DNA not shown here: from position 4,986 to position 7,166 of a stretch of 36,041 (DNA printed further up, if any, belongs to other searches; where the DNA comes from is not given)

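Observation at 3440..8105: Compact operon: opine dehydrogenase + B12-domain fusion protein + Ddl-type ATP-grasp ligase, next to a SARP regulator and an IS21 scar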

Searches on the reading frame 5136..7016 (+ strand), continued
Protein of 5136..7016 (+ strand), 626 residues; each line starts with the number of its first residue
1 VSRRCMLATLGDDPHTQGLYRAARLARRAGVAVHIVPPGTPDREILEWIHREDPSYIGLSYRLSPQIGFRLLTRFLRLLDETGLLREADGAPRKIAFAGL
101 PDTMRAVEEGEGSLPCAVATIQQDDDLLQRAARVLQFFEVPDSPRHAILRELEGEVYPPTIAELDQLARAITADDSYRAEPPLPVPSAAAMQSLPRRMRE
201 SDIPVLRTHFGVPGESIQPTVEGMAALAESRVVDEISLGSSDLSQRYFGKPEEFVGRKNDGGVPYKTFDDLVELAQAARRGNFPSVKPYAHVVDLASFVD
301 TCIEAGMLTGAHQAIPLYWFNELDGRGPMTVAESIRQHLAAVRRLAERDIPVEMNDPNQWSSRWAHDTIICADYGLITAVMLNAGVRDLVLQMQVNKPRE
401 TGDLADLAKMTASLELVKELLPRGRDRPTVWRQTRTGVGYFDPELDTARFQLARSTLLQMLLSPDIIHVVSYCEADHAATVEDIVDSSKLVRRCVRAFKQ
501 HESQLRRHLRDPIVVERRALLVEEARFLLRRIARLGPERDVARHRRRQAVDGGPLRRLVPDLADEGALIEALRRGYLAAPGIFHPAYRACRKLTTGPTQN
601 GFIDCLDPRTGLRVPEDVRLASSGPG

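Call 44: find_encoding_contigs(protein=P0010, flank=6000, max_places=2)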
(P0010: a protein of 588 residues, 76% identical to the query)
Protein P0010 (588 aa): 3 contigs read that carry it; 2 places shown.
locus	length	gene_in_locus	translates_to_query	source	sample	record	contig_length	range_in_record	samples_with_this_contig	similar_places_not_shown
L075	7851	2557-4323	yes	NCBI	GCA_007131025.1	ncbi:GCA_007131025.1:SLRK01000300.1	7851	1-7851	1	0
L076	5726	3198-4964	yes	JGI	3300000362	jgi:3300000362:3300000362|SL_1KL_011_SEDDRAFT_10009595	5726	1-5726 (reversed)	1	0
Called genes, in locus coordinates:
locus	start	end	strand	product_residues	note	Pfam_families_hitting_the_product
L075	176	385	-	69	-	PF00313:CSD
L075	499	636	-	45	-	-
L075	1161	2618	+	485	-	PF02317:Octopine_DH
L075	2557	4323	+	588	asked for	-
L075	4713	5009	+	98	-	-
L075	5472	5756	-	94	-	-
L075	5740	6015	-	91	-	PF04014:MazE_antitoxin (weak)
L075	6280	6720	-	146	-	PF13470:PIN_3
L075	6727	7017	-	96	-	PF02604:PhdYeFM_antitox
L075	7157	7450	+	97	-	-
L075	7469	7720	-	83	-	PF13683:rve_3 (weak)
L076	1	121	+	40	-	?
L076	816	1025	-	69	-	PF00313:CSD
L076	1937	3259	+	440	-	PF02317:Octopine_DH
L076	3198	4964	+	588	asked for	-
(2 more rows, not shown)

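Call 45: find_encoding_contigs(protein=P0014, flank=8000, max_places=2)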
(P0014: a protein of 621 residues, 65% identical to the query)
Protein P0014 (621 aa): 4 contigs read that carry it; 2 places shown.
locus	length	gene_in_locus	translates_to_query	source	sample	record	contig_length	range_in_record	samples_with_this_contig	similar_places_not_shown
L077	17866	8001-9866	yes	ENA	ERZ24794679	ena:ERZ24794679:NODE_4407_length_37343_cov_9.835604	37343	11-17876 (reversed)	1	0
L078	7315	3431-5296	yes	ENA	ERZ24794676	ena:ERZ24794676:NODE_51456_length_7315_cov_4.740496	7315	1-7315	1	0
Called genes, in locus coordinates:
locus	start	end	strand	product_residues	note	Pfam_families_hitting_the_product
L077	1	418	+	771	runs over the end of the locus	PF03706:LPG_synthase_TM, PF02655:ATP-grasp_3, PF02786:CPSase_L_D2, PF13535:ATP-grasp_4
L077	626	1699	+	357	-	PF14397:ATPgrasp_ST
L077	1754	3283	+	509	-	PF13440:Polysacc_synt_3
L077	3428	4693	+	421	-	PF01676:Metalloenzyme, PF10143:PhosphMutase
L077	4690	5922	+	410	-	PF00291:PALP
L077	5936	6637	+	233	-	PF01507:PAPS_reduct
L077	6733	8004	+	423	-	PF02317:Octopine_DH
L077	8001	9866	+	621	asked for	PF02310:B12-binding (weak)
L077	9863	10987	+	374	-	PF00155:Aminotran_1_2, PF01041:DegT_DnrJ_EryC1, PF00266:Aminotran_5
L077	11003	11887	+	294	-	PF00483:NTP_transferase, PF12804:NTP_transf_3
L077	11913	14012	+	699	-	-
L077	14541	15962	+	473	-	PF03062:MBOAT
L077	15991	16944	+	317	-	-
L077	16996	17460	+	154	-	-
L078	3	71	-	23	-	?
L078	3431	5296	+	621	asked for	PF02310:B12-binding (weak)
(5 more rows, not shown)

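Call 46: find_encoding_contigs(protein=P0015, flank=8000, max_places=2)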
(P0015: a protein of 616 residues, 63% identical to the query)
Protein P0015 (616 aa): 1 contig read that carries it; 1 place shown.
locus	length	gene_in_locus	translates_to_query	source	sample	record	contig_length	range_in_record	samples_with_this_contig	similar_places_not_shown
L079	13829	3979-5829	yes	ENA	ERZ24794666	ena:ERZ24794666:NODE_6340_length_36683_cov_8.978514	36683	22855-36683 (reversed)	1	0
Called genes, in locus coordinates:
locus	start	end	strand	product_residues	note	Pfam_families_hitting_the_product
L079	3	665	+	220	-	?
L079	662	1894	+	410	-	PF00291:PALP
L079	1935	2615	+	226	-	PF01507:PAPS_reduct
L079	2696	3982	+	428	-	PF02317:Octopine_DH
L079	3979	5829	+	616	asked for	PF02310:B12-binding (weak)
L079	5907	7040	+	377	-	PF01041:DegT_DnrJ_EryC1, PF00155:Aminotran_1_2, PF00266:Aminotran_5 (weak)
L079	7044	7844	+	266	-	PF03559:Hexose_dehydrat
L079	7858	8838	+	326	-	PF01408:GFO_IDH_MocA, PF22725:GFO_IDH_MocA_C3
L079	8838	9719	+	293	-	PF00483:NTP_transferase, PF12804:NTP_transf_3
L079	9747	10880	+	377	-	PF04055:Radical_SAM, PF06969:HemN_C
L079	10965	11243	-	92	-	-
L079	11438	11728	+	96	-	-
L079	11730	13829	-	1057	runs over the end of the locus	PF00873:ACR_tran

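Call 71: search_protein_families(library=ncbifam, proteins=[L077:3428-4693:+, L077:4690-5922:+, L077:5936-6637:+, L077:9863-10987:+, L077:11003-11887:+, L077:11913-14012:+], max_evalue=0.00001)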
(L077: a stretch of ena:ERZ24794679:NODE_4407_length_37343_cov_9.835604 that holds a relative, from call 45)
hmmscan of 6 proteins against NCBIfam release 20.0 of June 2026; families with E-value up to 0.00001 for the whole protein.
L077:3428-4693:+ (421 aa): 6 families
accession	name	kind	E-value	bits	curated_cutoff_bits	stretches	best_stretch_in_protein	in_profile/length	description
TIGR00306.2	apgM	subfamily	1.6e-84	284.2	320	1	12-400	1-390/403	2,3-bisphosphoglycerate-independent phosphoglycerate mutase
NF003242.0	PRK04200.1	equivalog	7.3e-79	265.5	426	1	12-400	2-380/395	cofactor-independent phosphoglycerate mutase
TIGR02535.1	hyp_Hser_kinase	hypoth_equivalog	1.5e-78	264.3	446.3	1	12-400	2-383/397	proposed homoserine kinase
NF003104.0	PRK04024.1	equivalog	4.9e-50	170.5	489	1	13-401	5-389/412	2,3-bisphosphoglycerate-independent phosphoglycerate mutase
NF038358.1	phophono_PhpG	equivalog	9.8e-37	126.7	545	1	14-399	3-402/417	CMP-5'-phosphonoformate--3-phosphoglycerate phosphonoformyl transferase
NF003160.0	PRK04135.1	equivalog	1.1e-36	126.3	468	1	12-400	17-379/403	2,3-bisphosphoglycerate-independent phosphoglycerate mutase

L077:4690-5922:+ (410 aa): 11 families
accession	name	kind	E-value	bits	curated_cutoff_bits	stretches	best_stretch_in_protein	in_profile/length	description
NF006050.0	PRK08197.1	equivalog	1.5e-27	96.4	303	1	4-385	8-380/406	threonine synthase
TIGR03844.1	cysteate_syn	equivalog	3.8e-24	85.2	324.9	1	3-385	1-378/398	cysteate synthase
NF006205.0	PRK08329.1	equivalog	4.6e-22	78.5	358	1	4-385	1-342/347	threonine synthase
NF004170.0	PRK05638.1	equivalog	6.3e-17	61.3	421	1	5-384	2-353/442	threonine synthase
NF004996.0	PRK06381.1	equivalog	1e-11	44.5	266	1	68-197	11-135/319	threonine synthase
NF005035.0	PRK06450.1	equivalog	5.3e-11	41.9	301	1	5-335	4-300/338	threonine synthase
NF006094.0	PRK08246.1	subfamily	6.4e-09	35.6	331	1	69-224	20-167/310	serine/threonine dehydratase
NF005292.0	PRK06815.1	equivalog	2.8e-07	29.9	371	1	68-218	17-162/320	threonine/serine dehydratase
NF004771.0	PRK06110.1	equivalog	3.6e-07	29.6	317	1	67-384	16-304/323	threonine dehydratase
TIGR00260.1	thrC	equivalog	5.6e-06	25.8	167.1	1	49-280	1-236/340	threonine synthase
TIGR01136.1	cysKM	subfamily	7.5e-06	25.5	344.15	1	73-168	8-104/299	cysteine synthase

L077:5936-6637:+ (233 aa): 14 families
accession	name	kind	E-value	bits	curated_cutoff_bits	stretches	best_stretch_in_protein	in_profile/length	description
NF002537.0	PRK02090.1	equivalog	3.2e-71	239.8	154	1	7-229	15-240/244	phosphoadenylyl-sulfate reductase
TIGR00434.1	cysH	subfamily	3.5e-60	203.5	165.1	1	22-227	3-213/214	phosophoadenylyl-sulfate reductase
TIGR02057.1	PAPS_reductase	equivalog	1.6e-54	185.2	254.2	1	8-227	1-224/224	phosphoadenosine phosphosulfate reductase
TIGR02055.1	APS_reductase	subfamily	6.7e-53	179.4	235.3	1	42-226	3-194/194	adenylylsulfate reductase, thioredoxin dependent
TIGR00424.1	APS_reduc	equivalog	8.2e-27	93.9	553.2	1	3-227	86-323/464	5'-adenylylsulfate reductase, thioredoxin-independent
NF006327.0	PRK08557.1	equivalog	8e-19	67.7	366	1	52-203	201-356/415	hypothetical protein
NF010368.0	PRK13795.1-3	equivalog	1.5e-18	66.4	588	1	45-202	260-421/635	hypothetical protein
NF010366.0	PRK13795.1-1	equivalog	3.7e-17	61.7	745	1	45-204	279-446/667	hypothetical protein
NF003587.0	PRK05253.1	subfamily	1.3e-14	54.2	195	1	18-148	14-144/301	sulfate adenylyltransferase subunit CysD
NF010367.0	PRK13795.1-2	equivalog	1.6e-14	53.3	456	1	42-203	252-417/584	hypothetical protein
NF006351.0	PRK08576.1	equivalog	1.3e-11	43.8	290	1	51-203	253-403/436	hypothetical protein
NF009214.0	PRK12563.1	equivalog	1e-10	41.5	413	1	18-148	29-159/317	sulfate adenylyltransferase subunit CysD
TIGR02039.1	CysD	subfamily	5.8e-10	39.3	396.6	1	17-148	5-136/294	sulfate adenylyltransferase, small subunit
NF010369.0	PRK13795.1-4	equivalog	1.2e-07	30.3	1086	1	23-202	242-429/633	hypothetical protein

L077:9863-10987:+ (374 aa): 20 families
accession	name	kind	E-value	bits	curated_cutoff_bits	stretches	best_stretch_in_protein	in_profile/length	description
NF008687.0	PRK11706.1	equivalog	5e-160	532.3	375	1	2-371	1-373/375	dTDP-4-amino-4,6-dideoxygalactose transaminase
TIGR02379.1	ECA_wecE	subfamily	3.9e-155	516.3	434.85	1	3-367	2-370/376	dTDP-4-amino-4,6-dideoxy-D-glucose transaminase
TIGR03588.1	PseC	equivalog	4.4e-68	229.9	423.5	1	3-369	2-377/380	UDP-4-amino-4,6-dideoxy-N-acetyl-beta-L-altrosamine transaminase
NF008658.2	PRK11658.1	equivalog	8e-64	215.6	631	1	3-369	5-374/379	UDP-4-amino-4-deoxy-L-arabinose aminotransferase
TIGR04181.1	NHT_00031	hypoth_equivalog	3.5e-49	167.6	420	1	3-351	1-357/359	LegC family aminotransferase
TIGR04427.1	PLP_DesI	equivalog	3.1e-47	161.5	650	1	19-366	39-377/390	dTDP-4-dehydro-6-deoxyglucose aminotransferase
NF011936.0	PRK15407.1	equivalog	1.3e-38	132.8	423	1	18-371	53-435/440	lipopolysaccharide biosynthesis protein RfbH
NF041364.1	GntC_guanitoxin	equivalog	6.3e-10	38.5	415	1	50-154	63-174/356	guanitoxin biosynthesis PLP-dependent (S)-gamma-hydroxy-L-arginine cyclodehydratase GntC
NF005732.0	PRK07550.1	equivalog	1.2e-09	37.8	366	1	36-154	82-206/389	aminotransferase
NF006569.0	PRK09082.1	subfamily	4.2e-08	32.7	420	1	50-127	94-170/386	methionine aminotransferase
TIGR01265.1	tyr_nico_aTase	subfamily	5.3e-08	32.3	292.45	1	41-155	90-210/403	tyrosine/nicotianamine family aminotransferase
TIGR01264.1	tyr_amTase_E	equivalog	5.3e-08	32.1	474.25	1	42-155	92-211/403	tyrosine transaminase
NF005816.0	PRK07682.1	equivalog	5.3e-08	31.9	620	1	50-156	93-205/390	aminotransferase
TIGR01977.1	am_tr_V_EF2568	hypoth_equivalog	7.7e-08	31.7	377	1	50-196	65-215/376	cysteine desulfurase family protein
NF004650.0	PRK05994.1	equivalog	1.7e-07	30.4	667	1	37-193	64-222/427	O-acetylhomoserine aminocarboxypropyltransferase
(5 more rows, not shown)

L077:11003-11887:+ (294 aa): 26 families (the best 25 are shown)
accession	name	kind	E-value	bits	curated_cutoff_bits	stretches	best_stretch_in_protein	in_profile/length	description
TIGR01207.1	rmlA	equivalog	2.4e-124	414.1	360.65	1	7-289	1-285/286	glucose-1-phosphate thymidylyltransferase RfbA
NF012024.0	PRK15480.1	equivalog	7.5e-118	392.9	588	1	6-288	4-288/292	glucose-1-phosphate thymidylyltransferase RfbA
TIGR01208.1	rmlA_long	equivalog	2.2e-52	178.1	320.25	1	7-242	1-236/353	glucose-1-phosphate thymidylyltransferase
TIGR03992.1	Arch_glmU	subfamily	2.1e-43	148.7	292.1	1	7-241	2-228/393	bifunctional sugar-1-phosphate nucleotidylyltransferase/acetyltransferase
NF041313.1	UDPGP_AglF_Halo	equivalog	1.6e-30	106.3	400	1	7-212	2-207/234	UTP--glucose-1-phosphate uridylyltransferase AglF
NF041173.1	Sug_nt_acttase_Thmprot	equivalog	3.2e-29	102.1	600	1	7-242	2-229/405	bifunctional sugar-1-phosphate nucleotidylyltransferase/acetyltransferase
NF052502.1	man1P_GTase_Rv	exception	4.4e-23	81.7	440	1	8-240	3-230/352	mannose-1-phosphate guanylyltransferase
TIGR01099.1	galU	equivalog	2.1e-21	76.7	326.8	2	79-218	95-245/261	UTP--glucose-1-phosphate uridylyltransferase GalU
NF045761.1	NAMPUrTaseMurU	equivalog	5.6e-13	49.3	250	1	7-235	2-222/226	N-acetylmuramate alpha-1-phosphate uridylyltransferase MurU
NF003670.0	PRK05293.1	equivalog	1.7e-12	46.9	470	1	8-237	7-255/382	glucose-1-phosphate adenylyltransferase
TIGR02091.1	glgC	equivalog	1.1e-10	41.2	424.9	0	107-236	116-255/364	glucose-1-phosphate adenylyltransferase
NF009928.0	PRK13389.1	equivalog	1.2e-10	41.1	548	0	85-212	109-253/302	UTP--glucose-1-phosphate uridylyltransferase GalU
NF010933.0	PRK14353.1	equivalog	1.3e-10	40.5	505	1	4-162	4-158/453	bifunctional UDP-N-acetylglucosamine diphosphorylase/glucosamine-1-phosphate N-acetyltransferase GlmU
NF010934.1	PRK14354.1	equivalog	1.5e-10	40.2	450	1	8-212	2-207/447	bifunctional UDP-N-acetylglucosamine diphosphorylase/glucosamine-1-phosphate N-acetyltransferase GlmU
TIGR01173.1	glmU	equivalog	3.3e-10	39.4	366.85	1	9-207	4-202/452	bifunctional UDP-N-acetylglucosamine diphosphorylase/glucosamine-1-phosphate N-acetyltransferase GlmU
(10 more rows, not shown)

L077:11913-14012:+ (699 aa): 0 families

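Call 101: search_protein_representatives(alignment_id=A1)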
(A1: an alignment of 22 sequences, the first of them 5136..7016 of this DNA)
Query: 22 sequences, 615 profile positions. Proteins with E-value up to 0.001 (for the whole library): 488; up to 1e-10: 268; up to 1e-30: 107. The best 150 are listed.
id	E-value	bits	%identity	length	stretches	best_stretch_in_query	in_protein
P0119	1.1e-268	909.3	-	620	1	3-613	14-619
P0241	2.7e-247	838.7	-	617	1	1-614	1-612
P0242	1.3e-228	777.0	-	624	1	1-614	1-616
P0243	1.3e-210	717.5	-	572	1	41-613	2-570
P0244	3.0e-206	703.1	-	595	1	1-610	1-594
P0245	3.5e-205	699.6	-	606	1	4-609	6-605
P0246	4.1e-147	507.8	-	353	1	292-613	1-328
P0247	8.4e-111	387.8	-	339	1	1-317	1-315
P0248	2.3e-102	359.9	-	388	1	1-269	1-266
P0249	1.3e-101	357.4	-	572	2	182-611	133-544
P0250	2.2e-97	343.5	-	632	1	9-610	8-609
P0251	4.0e-97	342.6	-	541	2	191-611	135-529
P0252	1.3e-95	337.7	-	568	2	201-613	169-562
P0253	1.5e-92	327.5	-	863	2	176-536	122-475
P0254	5.2e-92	325.8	-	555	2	194-612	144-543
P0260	1.1e-83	298.3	-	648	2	199-613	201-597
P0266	1.2e-76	275.0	-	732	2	191-613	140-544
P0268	5.0e-74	266.4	-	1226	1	3-534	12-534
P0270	6.0e-71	256.2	-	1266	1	3-556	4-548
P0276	1.5e-66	241.6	-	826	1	192-560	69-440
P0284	4.8e-61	223.5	-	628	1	39-538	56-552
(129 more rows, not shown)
